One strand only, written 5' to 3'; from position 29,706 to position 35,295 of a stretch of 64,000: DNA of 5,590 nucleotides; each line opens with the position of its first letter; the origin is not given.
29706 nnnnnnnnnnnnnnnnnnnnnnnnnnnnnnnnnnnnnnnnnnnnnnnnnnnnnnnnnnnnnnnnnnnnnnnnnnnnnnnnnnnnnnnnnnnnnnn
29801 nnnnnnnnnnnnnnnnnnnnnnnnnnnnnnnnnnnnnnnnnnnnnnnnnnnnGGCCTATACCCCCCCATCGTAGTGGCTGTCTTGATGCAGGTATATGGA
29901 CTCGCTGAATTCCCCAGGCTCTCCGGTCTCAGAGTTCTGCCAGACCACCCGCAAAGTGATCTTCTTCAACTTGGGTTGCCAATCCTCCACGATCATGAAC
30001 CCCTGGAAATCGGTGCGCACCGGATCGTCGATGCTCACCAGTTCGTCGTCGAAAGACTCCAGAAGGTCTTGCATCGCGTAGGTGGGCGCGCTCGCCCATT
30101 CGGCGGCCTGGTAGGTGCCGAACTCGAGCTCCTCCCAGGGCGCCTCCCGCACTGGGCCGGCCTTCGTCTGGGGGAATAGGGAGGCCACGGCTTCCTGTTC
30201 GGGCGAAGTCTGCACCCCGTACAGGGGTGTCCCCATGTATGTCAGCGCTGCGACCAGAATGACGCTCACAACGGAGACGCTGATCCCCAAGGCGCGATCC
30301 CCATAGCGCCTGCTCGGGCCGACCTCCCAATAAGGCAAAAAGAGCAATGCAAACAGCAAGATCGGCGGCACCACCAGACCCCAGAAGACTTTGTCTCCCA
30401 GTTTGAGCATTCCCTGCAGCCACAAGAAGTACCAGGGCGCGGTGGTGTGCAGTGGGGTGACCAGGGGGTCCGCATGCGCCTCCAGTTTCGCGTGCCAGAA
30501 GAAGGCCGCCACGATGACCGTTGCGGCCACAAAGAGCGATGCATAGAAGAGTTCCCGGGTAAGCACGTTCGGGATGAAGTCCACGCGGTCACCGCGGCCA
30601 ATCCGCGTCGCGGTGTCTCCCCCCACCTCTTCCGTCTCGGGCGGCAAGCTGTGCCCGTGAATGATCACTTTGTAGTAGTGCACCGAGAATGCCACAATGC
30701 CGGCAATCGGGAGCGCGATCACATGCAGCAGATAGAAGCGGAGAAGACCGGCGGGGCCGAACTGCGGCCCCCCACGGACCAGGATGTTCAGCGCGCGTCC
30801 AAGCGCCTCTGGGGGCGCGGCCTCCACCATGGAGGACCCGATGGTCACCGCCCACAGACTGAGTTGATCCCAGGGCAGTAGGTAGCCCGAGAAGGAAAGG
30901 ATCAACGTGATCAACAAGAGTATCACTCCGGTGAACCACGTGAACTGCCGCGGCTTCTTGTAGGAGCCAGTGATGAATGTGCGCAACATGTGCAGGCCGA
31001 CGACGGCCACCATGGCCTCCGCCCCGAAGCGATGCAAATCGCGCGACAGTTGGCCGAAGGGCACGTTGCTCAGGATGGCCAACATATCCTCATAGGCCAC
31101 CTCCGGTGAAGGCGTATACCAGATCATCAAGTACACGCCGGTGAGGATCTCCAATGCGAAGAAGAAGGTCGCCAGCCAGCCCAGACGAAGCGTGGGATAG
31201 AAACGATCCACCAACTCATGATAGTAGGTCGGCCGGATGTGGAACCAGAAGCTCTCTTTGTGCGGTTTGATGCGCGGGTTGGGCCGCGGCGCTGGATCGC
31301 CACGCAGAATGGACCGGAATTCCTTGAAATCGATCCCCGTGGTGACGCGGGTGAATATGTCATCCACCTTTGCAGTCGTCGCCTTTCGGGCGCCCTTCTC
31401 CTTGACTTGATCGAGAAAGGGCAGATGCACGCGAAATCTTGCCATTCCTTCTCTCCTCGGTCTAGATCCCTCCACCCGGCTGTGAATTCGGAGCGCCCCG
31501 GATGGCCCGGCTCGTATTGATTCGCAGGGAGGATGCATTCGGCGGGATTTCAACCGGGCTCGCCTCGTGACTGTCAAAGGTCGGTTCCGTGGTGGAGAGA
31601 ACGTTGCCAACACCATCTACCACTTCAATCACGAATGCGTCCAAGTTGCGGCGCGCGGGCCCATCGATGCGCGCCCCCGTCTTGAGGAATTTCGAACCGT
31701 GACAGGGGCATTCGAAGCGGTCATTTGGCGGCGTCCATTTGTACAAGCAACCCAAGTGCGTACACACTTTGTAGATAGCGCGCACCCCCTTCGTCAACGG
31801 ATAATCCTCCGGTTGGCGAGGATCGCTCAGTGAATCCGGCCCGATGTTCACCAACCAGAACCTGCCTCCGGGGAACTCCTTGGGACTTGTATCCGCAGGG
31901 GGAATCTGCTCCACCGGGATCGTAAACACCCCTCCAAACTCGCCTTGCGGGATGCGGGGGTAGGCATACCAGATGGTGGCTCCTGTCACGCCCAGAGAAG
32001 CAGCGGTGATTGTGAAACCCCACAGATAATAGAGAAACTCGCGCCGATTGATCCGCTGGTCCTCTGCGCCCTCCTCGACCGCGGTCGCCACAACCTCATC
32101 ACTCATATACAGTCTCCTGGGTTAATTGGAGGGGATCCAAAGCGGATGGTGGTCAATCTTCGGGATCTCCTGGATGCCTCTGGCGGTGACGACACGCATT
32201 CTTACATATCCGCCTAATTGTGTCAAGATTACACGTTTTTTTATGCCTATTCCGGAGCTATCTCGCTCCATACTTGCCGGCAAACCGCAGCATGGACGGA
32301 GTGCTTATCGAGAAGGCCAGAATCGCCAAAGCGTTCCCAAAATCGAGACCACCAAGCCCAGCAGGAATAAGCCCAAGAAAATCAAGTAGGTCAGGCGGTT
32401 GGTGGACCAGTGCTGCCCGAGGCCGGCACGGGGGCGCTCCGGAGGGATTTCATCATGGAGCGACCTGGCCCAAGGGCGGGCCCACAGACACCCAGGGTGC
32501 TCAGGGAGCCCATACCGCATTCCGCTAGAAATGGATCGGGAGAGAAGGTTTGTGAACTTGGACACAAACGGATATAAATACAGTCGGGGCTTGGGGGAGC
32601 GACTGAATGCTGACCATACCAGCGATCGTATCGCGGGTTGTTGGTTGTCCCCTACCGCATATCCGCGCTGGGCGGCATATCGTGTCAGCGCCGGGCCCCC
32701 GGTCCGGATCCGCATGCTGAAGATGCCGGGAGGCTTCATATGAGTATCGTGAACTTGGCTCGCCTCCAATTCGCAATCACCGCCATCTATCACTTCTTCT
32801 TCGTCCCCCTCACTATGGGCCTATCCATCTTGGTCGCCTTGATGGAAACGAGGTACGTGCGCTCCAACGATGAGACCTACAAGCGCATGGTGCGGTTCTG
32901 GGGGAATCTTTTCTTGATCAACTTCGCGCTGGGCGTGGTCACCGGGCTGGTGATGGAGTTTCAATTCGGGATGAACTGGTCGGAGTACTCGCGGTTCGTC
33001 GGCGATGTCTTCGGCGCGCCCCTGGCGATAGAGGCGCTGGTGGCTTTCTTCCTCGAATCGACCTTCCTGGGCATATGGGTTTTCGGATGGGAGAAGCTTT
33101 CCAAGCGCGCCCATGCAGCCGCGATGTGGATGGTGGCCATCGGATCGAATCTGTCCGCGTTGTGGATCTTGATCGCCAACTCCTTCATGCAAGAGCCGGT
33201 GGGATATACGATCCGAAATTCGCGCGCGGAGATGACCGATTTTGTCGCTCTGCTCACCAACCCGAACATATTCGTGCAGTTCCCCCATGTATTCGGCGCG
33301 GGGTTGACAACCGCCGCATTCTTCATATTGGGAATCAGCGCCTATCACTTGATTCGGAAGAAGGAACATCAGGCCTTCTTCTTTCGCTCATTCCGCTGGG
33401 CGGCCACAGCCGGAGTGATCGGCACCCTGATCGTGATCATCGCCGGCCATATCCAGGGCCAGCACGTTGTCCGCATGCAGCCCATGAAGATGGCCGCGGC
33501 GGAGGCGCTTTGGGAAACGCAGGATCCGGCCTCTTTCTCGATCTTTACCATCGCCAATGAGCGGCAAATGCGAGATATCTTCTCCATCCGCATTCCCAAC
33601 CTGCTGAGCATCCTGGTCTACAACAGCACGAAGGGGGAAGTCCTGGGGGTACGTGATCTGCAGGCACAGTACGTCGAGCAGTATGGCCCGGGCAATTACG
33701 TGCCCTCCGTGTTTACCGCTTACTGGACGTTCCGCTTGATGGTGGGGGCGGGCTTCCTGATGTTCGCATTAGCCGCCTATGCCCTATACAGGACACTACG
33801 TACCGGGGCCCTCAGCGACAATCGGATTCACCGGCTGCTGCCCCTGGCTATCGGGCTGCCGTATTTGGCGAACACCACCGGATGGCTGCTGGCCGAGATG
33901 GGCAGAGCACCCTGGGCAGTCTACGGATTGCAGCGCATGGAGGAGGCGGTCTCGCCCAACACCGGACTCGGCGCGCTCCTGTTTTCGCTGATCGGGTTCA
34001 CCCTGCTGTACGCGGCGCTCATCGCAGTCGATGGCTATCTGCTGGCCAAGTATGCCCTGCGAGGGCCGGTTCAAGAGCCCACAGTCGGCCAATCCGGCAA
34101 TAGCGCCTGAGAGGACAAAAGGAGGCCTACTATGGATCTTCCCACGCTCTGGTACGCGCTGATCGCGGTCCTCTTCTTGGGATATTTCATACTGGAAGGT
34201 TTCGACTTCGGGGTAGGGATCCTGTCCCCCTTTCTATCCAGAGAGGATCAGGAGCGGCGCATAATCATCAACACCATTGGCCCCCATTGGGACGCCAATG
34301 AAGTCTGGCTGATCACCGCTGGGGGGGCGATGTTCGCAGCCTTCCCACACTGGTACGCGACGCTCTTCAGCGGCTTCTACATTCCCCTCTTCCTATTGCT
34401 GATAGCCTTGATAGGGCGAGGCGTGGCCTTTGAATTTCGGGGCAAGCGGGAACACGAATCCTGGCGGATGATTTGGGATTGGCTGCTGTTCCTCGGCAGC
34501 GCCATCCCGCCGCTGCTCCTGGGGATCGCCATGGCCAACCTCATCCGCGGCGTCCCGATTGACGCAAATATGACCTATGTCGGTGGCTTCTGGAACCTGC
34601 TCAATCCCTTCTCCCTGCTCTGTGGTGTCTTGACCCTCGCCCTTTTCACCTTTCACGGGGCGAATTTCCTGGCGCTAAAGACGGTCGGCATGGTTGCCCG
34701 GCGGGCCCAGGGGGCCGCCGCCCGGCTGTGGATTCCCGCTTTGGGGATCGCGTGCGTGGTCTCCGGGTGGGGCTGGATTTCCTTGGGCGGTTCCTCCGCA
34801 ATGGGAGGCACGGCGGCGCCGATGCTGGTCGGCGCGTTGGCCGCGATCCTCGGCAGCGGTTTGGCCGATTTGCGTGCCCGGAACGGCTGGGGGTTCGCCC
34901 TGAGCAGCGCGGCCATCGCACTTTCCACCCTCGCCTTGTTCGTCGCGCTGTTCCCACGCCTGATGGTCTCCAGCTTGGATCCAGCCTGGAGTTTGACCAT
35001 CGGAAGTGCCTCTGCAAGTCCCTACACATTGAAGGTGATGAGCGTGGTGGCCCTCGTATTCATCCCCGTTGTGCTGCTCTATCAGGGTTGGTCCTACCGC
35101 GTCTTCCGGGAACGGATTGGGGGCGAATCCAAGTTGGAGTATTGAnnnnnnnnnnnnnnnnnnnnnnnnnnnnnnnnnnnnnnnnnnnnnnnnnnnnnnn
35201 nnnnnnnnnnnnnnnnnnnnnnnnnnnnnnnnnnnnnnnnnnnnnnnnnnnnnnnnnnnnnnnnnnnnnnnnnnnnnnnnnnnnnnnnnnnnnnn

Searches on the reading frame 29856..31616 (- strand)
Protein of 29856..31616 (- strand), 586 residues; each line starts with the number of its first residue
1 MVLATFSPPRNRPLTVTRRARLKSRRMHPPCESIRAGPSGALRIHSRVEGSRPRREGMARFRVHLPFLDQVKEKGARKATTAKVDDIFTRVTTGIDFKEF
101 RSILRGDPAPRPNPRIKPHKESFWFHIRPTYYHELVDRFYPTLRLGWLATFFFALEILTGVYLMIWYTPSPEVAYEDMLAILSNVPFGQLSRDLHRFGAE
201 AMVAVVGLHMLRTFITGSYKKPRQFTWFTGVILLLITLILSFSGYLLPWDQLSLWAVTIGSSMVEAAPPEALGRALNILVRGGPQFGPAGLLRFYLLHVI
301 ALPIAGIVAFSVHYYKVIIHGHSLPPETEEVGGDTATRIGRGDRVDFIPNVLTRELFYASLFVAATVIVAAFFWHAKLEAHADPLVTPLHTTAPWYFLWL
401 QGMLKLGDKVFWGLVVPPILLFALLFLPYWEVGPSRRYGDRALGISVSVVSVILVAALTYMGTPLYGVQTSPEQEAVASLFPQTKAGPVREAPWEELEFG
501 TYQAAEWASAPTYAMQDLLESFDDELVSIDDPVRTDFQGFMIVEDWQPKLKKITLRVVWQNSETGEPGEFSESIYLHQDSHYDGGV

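Call 42: search_protein_families(library=pfam, proteins=[window:29856-31616:-], max_evalue=0.00001)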
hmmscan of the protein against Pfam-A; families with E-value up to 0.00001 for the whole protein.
window:29856-31616:- (586 aa): 3 families
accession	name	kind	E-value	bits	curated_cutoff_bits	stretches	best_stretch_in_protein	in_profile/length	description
PF00033.24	Cytochrome_B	-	3.8e-37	128.4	27.2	1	143-315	14-183/189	Cytochrome b/b6/petB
PF13631.11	Cytochrom_B_N_2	-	3e-34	118.9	27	1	201-372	2-161/169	Cytochrome b(N-terminal)/b6/petB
PF00032.22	Cytochrom_B_C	-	4.2e-09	37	20.7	1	382-463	2-83/102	Cytochrome b(C-terminal)/b6/petD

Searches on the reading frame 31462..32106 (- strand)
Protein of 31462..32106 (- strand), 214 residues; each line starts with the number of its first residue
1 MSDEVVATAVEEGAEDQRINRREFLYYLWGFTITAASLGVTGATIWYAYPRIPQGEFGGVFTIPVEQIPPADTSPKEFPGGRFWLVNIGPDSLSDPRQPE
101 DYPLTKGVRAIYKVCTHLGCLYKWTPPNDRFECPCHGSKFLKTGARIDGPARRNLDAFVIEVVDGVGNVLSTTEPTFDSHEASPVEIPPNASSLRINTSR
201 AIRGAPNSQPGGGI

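Call 42: search_protein_families(library=pfam, proteins=[window:31462-32106:-], max_evalue=0.00001)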
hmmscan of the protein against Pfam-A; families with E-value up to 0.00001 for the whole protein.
window:31462-32106:- (214 aa): 1 family
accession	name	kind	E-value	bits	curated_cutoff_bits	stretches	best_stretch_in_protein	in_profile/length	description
PF00355.32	Rieske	-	3.3e-08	33.8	20.3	1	106-158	34-87/88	Rieske [2Fe-2S] domain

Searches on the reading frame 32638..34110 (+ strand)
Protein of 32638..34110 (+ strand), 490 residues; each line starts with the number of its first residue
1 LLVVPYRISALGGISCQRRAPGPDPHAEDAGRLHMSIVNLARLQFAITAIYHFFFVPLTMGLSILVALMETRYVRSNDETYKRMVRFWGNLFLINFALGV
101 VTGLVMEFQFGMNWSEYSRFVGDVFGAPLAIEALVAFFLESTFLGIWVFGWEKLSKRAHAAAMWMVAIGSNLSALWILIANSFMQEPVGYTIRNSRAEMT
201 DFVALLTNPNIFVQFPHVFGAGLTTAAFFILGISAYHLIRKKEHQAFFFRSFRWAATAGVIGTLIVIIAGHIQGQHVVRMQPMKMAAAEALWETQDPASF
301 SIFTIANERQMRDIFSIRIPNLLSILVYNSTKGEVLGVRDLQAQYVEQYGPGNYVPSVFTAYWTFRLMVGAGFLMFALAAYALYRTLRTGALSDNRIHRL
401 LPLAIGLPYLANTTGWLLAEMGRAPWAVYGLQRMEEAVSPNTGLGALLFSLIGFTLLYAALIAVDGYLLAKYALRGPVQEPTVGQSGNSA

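Call 43: search_protein_families(library=pfam, proteins=[window:32638-34110:+], max_evalue=0.00001)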
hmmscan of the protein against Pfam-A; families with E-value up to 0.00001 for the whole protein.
window:32638-34110:+ (490 aa): 1 family
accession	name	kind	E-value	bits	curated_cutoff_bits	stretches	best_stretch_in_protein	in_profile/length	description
PF01654.22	Cyt_bd_oxida_I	-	1.9e-169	564.1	26.2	1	40-477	1-418/418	Cytochrome bd terminal oxidase subunit I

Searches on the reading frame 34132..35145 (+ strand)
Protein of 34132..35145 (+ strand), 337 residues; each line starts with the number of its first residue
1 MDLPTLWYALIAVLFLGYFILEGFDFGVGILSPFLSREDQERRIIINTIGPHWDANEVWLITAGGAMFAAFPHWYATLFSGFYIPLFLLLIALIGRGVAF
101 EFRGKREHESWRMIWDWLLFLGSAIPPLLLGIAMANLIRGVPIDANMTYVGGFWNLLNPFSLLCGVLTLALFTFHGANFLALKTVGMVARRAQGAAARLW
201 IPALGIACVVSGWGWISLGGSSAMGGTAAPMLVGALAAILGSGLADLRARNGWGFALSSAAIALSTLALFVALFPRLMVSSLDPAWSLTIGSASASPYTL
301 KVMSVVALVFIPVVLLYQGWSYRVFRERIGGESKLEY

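Call 43: search_protein_families(library=pfam, proteins=[window:34132-35145:+], max_evalue=0.00001)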
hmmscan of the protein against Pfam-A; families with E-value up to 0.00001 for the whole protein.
window:34132-35145:+ (337 aa): 1 family
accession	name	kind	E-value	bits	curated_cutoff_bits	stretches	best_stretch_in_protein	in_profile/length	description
PF02322.20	Cyt_bd_oxida_II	-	5.8e-111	371.1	35.6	1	3-325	1-302/302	Cytochrome bd terminal oxidase subunit II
